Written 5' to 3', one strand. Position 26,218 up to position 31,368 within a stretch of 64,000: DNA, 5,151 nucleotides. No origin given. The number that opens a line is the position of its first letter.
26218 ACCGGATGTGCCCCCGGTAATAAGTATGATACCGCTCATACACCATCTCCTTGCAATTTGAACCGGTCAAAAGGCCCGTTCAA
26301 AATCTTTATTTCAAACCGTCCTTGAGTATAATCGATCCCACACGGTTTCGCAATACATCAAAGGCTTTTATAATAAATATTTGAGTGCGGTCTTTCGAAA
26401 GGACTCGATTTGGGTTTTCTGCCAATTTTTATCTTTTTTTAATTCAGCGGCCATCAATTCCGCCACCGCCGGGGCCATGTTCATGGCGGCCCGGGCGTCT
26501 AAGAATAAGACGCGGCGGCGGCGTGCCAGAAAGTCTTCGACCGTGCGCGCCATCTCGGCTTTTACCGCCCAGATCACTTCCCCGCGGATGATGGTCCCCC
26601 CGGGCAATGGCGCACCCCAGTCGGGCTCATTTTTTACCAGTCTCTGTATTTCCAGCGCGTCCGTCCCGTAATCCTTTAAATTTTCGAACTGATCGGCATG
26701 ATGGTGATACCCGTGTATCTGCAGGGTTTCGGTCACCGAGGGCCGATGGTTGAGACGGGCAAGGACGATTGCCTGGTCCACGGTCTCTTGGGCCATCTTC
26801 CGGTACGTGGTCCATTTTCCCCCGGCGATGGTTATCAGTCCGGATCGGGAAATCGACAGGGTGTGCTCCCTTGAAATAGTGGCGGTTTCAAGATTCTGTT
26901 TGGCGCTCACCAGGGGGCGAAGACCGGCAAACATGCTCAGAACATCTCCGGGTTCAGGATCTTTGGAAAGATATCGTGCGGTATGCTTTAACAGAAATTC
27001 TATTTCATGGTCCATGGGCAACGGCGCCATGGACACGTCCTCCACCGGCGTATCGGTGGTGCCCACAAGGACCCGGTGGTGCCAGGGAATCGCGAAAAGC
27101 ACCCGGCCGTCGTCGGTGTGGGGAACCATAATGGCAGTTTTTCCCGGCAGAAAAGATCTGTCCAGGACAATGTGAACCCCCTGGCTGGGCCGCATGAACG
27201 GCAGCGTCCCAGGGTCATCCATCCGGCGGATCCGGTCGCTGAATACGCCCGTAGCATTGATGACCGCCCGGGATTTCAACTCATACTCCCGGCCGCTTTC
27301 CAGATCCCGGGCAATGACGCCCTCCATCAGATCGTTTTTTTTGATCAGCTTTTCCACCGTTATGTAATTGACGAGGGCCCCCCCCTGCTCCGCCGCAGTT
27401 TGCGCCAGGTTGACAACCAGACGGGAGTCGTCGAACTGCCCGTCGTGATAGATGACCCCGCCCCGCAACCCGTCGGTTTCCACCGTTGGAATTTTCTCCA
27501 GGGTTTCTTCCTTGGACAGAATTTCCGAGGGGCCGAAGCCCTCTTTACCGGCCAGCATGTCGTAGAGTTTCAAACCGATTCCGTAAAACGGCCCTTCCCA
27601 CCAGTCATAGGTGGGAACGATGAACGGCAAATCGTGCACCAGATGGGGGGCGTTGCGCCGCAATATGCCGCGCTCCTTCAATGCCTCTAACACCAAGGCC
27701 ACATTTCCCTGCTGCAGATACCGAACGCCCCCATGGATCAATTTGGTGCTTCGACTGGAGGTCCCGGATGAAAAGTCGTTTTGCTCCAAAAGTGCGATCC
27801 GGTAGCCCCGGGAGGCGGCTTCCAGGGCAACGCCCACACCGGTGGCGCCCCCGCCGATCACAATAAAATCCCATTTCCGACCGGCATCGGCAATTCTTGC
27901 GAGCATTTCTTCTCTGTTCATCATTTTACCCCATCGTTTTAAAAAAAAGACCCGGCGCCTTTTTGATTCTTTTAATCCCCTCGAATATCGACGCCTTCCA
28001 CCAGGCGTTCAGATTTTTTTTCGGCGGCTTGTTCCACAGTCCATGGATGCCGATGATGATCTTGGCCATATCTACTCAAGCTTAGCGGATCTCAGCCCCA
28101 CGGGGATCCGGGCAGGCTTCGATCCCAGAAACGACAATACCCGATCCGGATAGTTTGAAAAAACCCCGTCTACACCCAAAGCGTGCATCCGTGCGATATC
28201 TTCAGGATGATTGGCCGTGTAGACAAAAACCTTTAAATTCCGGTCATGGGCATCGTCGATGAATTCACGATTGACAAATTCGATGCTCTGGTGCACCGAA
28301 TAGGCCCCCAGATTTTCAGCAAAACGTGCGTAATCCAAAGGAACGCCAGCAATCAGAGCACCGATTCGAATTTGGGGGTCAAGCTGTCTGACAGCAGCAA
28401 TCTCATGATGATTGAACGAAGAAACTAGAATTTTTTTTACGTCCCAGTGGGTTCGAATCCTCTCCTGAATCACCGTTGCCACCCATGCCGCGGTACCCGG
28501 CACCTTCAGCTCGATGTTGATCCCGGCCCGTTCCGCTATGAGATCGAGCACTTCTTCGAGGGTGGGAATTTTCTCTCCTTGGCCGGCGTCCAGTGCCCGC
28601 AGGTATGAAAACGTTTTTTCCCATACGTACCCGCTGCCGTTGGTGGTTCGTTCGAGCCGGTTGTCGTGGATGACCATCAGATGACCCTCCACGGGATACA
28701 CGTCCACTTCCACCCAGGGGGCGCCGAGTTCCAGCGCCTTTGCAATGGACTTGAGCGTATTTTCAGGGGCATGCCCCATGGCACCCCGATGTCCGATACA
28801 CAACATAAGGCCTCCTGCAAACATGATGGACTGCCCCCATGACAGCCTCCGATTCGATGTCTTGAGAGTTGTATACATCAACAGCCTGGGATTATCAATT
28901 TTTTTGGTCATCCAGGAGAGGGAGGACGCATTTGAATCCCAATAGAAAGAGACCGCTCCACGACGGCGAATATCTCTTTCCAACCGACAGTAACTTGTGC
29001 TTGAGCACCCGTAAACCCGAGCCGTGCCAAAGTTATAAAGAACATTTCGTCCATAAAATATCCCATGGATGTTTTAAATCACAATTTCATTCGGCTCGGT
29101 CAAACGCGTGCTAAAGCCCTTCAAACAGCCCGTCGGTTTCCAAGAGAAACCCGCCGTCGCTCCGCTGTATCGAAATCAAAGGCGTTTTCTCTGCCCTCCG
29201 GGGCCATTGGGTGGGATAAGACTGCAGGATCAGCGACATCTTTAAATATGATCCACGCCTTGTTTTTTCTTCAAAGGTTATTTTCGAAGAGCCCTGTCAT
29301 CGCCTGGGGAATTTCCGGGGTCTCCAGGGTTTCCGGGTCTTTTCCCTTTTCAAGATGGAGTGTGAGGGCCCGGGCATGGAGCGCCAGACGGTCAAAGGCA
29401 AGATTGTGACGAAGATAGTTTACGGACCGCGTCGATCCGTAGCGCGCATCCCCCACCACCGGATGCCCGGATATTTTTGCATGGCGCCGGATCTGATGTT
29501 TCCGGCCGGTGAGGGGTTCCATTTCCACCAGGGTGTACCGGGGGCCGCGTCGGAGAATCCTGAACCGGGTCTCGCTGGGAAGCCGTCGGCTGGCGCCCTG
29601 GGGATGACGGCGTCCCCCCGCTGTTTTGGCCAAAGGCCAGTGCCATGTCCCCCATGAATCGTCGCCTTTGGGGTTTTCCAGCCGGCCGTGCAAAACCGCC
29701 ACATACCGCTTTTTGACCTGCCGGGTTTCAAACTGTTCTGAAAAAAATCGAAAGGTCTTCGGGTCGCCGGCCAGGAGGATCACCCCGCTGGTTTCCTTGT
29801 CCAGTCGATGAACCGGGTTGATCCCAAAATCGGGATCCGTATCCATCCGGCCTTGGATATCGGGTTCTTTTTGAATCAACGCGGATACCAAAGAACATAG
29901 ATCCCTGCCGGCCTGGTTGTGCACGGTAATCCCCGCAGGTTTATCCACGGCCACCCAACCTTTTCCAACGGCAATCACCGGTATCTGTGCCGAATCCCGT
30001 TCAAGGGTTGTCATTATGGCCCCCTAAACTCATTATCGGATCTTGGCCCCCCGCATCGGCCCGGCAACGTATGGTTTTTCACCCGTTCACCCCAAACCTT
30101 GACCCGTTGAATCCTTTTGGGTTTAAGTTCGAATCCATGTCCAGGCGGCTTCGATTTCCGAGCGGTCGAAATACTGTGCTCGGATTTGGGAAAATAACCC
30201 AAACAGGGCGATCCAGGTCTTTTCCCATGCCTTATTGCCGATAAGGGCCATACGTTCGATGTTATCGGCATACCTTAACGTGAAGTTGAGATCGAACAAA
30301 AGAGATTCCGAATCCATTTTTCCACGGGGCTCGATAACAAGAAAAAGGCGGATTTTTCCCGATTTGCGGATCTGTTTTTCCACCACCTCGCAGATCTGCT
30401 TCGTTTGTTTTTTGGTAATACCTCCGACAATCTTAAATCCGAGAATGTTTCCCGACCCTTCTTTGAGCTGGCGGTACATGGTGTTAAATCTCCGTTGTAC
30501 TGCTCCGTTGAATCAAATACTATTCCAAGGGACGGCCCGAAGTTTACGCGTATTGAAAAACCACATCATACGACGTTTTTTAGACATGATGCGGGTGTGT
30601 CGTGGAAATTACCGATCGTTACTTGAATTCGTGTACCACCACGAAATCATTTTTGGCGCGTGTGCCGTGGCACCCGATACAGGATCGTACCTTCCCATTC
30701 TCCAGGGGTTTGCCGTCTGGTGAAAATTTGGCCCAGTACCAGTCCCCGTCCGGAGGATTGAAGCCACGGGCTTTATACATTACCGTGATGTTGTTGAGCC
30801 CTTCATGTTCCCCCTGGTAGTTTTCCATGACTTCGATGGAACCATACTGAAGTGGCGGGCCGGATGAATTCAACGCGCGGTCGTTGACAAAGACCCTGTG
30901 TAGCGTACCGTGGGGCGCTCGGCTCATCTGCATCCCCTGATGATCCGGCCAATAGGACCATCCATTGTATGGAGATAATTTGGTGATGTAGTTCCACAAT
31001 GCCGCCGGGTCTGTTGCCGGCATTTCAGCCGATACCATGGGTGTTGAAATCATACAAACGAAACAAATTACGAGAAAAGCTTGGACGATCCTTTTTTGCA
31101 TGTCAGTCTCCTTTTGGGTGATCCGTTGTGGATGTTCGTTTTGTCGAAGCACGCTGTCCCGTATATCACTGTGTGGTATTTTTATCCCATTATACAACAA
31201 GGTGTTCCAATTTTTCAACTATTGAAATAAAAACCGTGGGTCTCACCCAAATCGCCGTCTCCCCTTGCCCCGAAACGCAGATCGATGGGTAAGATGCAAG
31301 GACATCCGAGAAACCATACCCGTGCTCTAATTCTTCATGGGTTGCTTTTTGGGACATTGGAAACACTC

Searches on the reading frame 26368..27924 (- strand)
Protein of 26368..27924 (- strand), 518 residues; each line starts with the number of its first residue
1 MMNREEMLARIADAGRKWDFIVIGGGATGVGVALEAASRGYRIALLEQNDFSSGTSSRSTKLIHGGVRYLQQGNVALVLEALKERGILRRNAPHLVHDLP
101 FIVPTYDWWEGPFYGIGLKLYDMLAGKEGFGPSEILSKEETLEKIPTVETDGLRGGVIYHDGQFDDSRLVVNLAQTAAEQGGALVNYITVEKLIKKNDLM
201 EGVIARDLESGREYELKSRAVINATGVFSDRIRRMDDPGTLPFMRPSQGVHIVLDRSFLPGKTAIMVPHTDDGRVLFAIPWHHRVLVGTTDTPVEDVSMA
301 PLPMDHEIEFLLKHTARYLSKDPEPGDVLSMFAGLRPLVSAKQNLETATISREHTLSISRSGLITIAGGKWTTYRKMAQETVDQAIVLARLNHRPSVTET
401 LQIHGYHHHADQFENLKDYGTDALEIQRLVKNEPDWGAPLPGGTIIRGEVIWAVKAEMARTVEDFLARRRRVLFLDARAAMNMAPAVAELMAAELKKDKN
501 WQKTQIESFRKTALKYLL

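Call 110: find_homologous_proteins(query=window:26368-27924:-, max_evalue=1e-150)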
Query window:26368-27924:- (518 aa): 7858 proteins with E <= 1e-150 among 8000 candidates; the best 120 are listed.
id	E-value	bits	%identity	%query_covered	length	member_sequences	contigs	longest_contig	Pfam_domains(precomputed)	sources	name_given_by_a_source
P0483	0.0e+0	1169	100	100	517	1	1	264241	PF16901.11,PF01266.31,PF00890.31,PF12831.14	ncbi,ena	-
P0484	0.0e+0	1163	99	100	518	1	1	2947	PF16901.11,PF01266.31,PF00890.31,PF12831.14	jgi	-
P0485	0.0e+0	1158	100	99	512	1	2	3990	PF16901.11,PF01266.31,PF00890.31,PF12831.14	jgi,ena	-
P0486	0.0e+0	1153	100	99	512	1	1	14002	PF16901.11,PF01266.31,PF00890.31,PF12831.14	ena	-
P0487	0.0e+0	1128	98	99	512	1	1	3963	PF16901.11,PF01266.31,PF00890.31,PF12831.14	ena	-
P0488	0.0e+0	1116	95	100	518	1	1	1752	PF16901.11,PF01266.31,PF00890.31,PF12831.14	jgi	jgi:glycerol-3-phosphate dehydrogenase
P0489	0.0e+0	1097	95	99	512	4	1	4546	PF16901.11,PF01266.31,PF00890.31,PF12831.14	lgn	-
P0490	0.0e+0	1090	92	100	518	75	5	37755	PF16901.11,PF01266.31,PF00890.31,PF12831.14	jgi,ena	-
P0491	0.0e+0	1058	91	99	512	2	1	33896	PF16901.11,PF01266.31,PF00890.31,PF12831.14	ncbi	-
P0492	0.0e+0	1051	89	100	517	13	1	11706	PF16901.11,PF01266.31,PF13450.13,PF00890.31,PF12831.14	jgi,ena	-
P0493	0.0e+0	1012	97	88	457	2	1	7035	PF16901.11,PF01266.31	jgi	-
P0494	5.4e-280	947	92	88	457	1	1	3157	PF16901.11,PF01266.31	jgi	jgi:glycerol-3-phosphate dehydrogenase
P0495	9.4e-277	937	79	100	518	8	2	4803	PF16901.11,PF01266.31,PF00890.31,PF12831.14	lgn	-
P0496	9.9e-277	937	78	100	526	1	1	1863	PF16901.11,PF01266.31,PF00890.31,PF12831.14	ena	-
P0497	6.0e-274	927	78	100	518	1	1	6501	PF16901.11,PF01266.31,PF00890.31,PF12831.14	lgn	-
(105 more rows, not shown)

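Call 111: find_encoding_contigs(protein=P0490, flank=10000, max_places=3)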
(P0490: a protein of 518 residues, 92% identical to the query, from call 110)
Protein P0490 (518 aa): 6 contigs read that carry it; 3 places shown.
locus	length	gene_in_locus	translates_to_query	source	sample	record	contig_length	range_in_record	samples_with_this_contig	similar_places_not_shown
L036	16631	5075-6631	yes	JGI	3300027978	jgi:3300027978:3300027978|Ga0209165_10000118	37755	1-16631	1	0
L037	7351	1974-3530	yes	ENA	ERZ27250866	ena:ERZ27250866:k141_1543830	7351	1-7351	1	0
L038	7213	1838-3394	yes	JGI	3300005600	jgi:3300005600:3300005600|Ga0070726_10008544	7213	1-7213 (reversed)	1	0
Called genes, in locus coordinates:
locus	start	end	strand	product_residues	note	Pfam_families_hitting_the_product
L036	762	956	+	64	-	-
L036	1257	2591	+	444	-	PF08447:PAS_3, PF00989:PAS, PF13188:PAS_8 (weak), PF08448:PAS_4, PF13426:PAS_9, PF08447:PAS_3, PF00196:GerE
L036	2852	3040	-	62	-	-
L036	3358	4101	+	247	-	PF00849:PseudoU_synth_2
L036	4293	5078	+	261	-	PF03009:GDPD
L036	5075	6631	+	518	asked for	PF00890:FAD_binding_2 (faint), PF01266:DAO, PF12831:FAD_oxidored (weak), PF16901:DAO_C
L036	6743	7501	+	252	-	PF00106:adh_short, PF01370:Epimerase (weak), PF08659:KR, PF13561:adh_short_C2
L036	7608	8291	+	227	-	PF00702:Hydrolase, PF12710:HAD, PF13419:HAD_2, PF13242:Hydrolase_like (weak)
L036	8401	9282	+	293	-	PF13622:4HBT_3, PF20789:4HBT_3C, PF02551:Acyl_CoA_thio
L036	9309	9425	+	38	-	-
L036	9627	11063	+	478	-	PF00224:PK, PF02887:PK_C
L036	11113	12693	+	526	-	-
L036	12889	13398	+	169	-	PF00571:CBS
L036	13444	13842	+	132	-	PF01541:GIY-YIG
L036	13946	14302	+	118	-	PF07238:PilZ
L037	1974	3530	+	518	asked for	PF00890:FAD_binding_2 (faint), PF01266:DAO, PF12831:FAD_oxidored (weak), PF16901:DAO_C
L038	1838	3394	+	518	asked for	PF00890:FAD_binding_2 (faint), PF01266:DAO, PF12831:FAD_oxidored (weak), PF16901:DAO_C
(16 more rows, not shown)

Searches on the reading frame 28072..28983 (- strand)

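Call 54: search_protein_families(library=pfam, max_evalue=0.001, proteins=[window:28072-28983:-])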
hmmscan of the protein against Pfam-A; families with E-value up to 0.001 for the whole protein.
window:28072-28983:- (303 aa): 1 family
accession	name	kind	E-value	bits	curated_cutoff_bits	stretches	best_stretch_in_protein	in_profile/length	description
PF03009.23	GDPD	-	8.3e-43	147.7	23.6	1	65-280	1-243/244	Glycerophosphoryl diester phosphodiesterase family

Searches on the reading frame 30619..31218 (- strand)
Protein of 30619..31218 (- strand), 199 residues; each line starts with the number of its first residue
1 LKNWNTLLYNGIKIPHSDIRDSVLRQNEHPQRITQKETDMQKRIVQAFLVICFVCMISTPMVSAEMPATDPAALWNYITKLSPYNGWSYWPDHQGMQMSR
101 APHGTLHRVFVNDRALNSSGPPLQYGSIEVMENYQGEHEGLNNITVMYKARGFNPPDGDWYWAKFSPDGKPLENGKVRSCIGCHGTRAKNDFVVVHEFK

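Call 55: search_protein_families(library=pfam, max_evalue=0.001, proteins=[window:30619-31218:-])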
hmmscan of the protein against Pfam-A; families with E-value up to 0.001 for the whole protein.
window:30619-31218:- (199 aa): 1 family
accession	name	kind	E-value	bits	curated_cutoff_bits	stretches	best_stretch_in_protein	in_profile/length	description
PF16694.10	Cytochrome_P460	-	8e-11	42.9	27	1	94-193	10-123/125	Cytochrome P460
